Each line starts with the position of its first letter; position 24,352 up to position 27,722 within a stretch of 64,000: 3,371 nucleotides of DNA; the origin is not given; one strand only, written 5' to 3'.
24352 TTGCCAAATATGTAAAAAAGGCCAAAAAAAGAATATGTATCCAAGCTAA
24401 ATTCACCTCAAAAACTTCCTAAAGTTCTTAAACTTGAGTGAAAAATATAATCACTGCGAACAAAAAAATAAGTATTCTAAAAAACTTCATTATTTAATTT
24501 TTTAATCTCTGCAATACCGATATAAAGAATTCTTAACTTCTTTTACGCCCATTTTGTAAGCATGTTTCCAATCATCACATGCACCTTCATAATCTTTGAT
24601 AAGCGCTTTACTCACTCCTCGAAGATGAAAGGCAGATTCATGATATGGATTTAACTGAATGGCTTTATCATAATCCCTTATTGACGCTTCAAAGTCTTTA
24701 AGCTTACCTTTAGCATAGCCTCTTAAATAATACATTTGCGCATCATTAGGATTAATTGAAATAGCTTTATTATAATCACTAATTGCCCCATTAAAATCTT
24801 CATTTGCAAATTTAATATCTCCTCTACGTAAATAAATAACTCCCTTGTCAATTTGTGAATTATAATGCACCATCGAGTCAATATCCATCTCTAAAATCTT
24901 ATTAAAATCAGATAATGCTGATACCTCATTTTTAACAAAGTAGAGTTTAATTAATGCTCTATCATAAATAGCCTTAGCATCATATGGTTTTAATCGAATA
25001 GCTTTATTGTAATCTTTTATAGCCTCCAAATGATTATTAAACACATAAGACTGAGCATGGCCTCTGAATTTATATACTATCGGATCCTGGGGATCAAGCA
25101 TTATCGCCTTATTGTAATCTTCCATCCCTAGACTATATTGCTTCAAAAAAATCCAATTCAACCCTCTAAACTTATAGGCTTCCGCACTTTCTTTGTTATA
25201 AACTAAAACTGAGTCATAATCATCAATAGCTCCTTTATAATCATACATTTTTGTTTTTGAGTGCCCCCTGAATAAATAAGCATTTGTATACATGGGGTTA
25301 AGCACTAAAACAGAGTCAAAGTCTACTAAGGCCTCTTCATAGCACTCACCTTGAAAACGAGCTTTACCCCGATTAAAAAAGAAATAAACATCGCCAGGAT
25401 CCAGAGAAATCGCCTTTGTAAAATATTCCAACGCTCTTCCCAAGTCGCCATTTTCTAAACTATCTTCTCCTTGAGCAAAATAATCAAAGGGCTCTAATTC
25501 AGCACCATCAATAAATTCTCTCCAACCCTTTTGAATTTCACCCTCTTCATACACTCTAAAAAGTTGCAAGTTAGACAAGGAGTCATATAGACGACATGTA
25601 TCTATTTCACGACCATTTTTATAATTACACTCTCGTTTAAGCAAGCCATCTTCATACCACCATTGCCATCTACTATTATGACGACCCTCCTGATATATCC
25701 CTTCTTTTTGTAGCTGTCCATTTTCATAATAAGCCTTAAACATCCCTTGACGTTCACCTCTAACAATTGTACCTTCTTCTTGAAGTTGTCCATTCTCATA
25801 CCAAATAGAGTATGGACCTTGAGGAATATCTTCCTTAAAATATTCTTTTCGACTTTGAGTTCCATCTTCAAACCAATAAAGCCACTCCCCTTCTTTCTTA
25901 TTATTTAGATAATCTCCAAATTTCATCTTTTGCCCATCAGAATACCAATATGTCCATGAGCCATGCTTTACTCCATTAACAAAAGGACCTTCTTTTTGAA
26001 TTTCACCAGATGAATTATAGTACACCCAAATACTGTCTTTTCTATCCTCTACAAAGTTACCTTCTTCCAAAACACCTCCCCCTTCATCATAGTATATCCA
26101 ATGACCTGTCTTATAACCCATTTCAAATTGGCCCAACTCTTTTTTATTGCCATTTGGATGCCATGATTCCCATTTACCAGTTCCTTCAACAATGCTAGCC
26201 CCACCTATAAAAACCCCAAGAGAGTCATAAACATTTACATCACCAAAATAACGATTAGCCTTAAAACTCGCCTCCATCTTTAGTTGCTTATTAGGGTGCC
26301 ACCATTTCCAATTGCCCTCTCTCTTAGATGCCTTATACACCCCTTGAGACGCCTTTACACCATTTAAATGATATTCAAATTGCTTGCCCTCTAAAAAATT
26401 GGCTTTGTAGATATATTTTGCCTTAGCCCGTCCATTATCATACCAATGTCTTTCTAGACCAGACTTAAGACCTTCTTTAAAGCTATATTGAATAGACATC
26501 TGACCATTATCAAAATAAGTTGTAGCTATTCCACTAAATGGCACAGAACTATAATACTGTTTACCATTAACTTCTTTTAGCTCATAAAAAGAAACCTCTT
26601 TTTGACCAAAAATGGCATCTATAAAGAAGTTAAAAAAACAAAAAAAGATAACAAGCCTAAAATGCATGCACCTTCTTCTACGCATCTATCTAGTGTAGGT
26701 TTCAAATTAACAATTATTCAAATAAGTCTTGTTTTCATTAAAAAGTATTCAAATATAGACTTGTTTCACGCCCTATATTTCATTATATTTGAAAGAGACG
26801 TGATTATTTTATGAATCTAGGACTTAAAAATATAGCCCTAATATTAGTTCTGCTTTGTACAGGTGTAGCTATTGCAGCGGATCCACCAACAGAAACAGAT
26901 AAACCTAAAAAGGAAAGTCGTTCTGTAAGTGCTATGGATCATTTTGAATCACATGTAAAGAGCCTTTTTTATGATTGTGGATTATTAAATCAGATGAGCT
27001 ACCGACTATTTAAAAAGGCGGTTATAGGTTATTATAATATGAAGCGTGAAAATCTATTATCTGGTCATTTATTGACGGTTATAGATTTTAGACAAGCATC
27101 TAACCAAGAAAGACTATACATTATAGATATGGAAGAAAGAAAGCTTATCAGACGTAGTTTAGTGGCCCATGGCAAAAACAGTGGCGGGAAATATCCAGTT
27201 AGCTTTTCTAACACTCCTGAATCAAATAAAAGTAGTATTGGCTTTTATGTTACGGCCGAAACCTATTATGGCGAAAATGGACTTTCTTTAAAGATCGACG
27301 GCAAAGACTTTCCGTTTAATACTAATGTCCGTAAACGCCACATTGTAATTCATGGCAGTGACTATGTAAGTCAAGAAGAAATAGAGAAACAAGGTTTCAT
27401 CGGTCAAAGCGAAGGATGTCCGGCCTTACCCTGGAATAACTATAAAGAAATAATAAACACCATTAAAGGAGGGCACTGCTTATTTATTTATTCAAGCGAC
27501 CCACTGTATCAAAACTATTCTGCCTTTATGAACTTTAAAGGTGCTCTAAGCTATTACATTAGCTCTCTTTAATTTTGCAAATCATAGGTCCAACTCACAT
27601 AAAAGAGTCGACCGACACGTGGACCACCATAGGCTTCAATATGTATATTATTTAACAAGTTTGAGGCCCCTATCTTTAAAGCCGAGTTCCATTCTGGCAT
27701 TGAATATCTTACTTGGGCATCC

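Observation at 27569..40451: DtxR/MntR-type metalloregulator translationally coupled to four T9SS-sorted secreted proteins and a TonB-dependent receptor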

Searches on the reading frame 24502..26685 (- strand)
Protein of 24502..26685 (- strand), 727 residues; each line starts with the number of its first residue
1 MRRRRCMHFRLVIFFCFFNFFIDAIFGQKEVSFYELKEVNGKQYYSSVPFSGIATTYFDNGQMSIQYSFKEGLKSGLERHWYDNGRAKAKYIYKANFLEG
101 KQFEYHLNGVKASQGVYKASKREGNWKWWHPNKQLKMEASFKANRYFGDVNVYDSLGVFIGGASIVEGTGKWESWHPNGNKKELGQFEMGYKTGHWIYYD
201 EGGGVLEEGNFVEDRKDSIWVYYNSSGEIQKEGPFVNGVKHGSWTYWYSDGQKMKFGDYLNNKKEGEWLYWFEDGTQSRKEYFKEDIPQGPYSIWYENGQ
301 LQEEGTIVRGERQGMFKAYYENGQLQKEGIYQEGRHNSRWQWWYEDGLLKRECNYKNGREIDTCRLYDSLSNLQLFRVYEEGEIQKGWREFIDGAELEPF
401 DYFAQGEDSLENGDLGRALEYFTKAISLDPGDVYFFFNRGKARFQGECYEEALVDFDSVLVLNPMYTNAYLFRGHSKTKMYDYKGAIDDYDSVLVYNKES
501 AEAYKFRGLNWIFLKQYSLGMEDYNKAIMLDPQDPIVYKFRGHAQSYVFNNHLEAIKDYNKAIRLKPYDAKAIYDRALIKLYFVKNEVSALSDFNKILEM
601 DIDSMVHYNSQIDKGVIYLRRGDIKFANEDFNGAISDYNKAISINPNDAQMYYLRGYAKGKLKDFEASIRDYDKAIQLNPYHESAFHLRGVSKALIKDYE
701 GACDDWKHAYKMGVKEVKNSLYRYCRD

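Call 6: search_protein_families(library=pfam, proteins=[window:24502-26685:-], max_evalue=0.001)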
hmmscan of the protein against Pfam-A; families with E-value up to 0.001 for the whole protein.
window:24502-26685:- (727 aa): 15 families
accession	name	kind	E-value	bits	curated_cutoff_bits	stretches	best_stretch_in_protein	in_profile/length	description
PF00515.34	TPR_1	-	3.1e-32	109.5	27.8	2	649-681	1-33/34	Tetratricopeptide repeat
PF13414.12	TPR_11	-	4.2e-31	106.8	26.8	1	622-661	1-40/42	TPR repeat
PF07719.23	TPR_2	-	1.9e-29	99.7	27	2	401-432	3-34/34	Tetratricopeptide repeat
PF07661.19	MORN_2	-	4.7e-27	91.3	29.6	0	122-142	1-21/22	MORN repeat variant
PF13181.12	TPR_8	-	1.3e-21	75.2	25.7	2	649-681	1-33/34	Tetratricopeptide repeat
PF13371.12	TPR_9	-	3.5e-18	65.8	35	2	410-464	6-60/73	Tetratricopeptide repeat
PF13432.12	TPR_16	-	1.2e-14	54.9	32.7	1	404-456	2-53/65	Tetratricopeptide repeat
PF13431.12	TPR_17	-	4.1e-13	48.9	24.4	0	638-667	2-31/34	Tetratricopeptide repeat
PF13428.12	TPR_14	-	1.9e-10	40.8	23.5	0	617-656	3-42/44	Tetratricopeptide repeat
PF25575.1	TPR_BSK1_C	-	4.6e-07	30.2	42.2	0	604-688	31-116/118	Serine/threonine-protein kinase BSK1-like, TPR repeats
PF14559.12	TPR_19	-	7.3e-06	26.7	25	0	410-434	2-26/68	Tetratricopeptide repeat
PF10516.15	SHNi-TPR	-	8.9e-05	22.4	21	0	622-644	8-30/38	SHNi-TPR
PF23914.1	TPR_CcmH_CycH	-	0.00011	22.5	42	0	622-712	57-150/158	Cytochrome c-type biogenesis protein H TPR domain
PF01239.28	PPTA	-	0.00017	21.5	29.5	0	669-690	5-26/32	Protein prenyltransferase alpha subunit repeat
PF13424.12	TPR_12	-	0.00054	20.5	30.1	0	617-678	5-74/77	Tetratricopeptide repeat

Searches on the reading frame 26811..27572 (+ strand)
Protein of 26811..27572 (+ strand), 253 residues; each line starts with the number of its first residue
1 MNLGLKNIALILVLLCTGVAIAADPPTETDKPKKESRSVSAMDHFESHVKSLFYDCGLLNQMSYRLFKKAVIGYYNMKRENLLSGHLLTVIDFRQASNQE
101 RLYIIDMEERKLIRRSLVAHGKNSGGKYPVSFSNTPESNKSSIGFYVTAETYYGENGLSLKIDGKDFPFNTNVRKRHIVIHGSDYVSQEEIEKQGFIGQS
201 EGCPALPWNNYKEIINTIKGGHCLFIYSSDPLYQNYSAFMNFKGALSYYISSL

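Call 6: search_protein_families(library=pfam, proteins=[window:26811-27572:+], max_evalue=0.001)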
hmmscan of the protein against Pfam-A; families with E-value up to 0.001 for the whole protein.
window:26811-27572:+ (253 aa): 2 families
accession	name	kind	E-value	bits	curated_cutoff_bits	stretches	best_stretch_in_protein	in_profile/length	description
PF13645.11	YkuD_2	-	2e-61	206.7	27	1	61-227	4-169/169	L,D-transpeptidase catalytic domain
PF03734.19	YkuD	-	3.7e-05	24.8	23.4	1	99-221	9-141/146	L,D-transpeptidase catalytic domain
